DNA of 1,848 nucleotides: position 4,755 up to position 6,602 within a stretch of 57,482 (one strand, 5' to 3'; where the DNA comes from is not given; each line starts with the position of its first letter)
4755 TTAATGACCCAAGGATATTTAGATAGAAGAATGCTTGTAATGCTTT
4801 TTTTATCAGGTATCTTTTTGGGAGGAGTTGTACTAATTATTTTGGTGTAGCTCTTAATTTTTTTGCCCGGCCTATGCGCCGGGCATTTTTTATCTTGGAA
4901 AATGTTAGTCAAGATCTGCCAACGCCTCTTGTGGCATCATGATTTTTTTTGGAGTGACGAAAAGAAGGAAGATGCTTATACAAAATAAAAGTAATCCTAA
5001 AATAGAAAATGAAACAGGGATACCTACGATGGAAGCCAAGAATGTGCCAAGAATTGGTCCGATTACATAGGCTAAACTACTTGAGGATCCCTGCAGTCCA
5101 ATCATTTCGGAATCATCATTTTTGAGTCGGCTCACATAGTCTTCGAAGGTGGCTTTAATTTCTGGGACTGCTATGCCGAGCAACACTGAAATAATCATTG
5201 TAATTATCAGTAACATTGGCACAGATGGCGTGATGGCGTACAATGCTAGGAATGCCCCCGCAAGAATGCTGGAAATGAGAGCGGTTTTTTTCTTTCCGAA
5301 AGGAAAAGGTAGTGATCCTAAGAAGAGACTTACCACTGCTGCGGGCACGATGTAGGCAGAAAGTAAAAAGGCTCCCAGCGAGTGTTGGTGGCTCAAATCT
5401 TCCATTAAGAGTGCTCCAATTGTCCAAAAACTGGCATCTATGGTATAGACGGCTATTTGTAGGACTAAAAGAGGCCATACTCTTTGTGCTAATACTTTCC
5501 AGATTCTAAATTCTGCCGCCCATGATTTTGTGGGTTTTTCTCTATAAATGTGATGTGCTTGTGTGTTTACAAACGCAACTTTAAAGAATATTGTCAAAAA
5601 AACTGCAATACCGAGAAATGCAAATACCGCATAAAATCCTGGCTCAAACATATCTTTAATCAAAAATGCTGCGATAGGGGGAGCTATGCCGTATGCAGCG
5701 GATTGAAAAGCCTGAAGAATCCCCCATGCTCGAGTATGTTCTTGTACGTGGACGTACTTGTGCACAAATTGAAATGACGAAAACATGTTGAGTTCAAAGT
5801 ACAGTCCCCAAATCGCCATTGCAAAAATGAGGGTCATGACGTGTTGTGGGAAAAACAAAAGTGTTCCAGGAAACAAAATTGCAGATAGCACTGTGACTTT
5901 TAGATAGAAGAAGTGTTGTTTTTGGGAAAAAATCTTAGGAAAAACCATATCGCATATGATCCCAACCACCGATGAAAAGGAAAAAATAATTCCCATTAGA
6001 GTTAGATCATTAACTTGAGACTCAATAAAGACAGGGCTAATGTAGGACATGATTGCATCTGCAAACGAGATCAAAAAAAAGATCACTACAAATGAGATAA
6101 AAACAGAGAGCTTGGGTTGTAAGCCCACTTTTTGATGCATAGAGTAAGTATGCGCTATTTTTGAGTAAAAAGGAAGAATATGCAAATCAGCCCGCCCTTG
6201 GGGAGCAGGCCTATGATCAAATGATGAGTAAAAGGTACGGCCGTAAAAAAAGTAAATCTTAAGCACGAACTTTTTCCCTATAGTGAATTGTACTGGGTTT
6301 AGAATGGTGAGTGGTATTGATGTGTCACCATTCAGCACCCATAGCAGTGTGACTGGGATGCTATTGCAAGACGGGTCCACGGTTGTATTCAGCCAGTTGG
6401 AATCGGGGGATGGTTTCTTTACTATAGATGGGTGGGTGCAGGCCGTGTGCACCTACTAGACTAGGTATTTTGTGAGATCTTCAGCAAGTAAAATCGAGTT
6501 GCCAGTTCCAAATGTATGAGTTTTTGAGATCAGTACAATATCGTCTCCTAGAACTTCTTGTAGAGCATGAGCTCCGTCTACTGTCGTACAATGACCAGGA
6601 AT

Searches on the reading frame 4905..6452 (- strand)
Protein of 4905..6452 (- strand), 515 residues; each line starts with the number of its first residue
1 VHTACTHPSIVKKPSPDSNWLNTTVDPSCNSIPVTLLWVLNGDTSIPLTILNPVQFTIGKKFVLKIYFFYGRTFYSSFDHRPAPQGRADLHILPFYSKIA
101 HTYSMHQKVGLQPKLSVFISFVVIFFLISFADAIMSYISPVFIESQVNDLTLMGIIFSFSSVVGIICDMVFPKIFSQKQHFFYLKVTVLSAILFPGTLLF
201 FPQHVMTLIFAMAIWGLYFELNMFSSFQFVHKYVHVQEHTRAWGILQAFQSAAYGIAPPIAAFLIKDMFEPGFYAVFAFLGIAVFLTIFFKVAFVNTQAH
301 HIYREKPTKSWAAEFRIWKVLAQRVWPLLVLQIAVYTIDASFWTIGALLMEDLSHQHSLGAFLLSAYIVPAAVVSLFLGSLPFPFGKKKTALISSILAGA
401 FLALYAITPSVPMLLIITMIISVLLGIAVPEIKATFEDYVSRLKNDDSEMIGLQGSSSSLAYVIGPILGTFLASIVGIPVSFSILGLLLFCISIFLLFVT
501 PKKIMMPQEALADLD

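Call 65: search_protein_families(library=pfam, proteins=[window:4905-6452:-], max_evalue=0.00001)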
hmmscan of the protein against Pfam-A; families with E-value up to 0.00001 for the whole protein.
window:4905-6452:- (515 aa): 1 family
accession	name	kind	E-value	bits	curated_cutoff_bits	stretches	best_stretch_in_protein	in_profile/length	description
PF07690.21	MFS_1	-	1.9e-28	99.8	33.4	2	329-503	2-178/347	Major Facilitator Superfamily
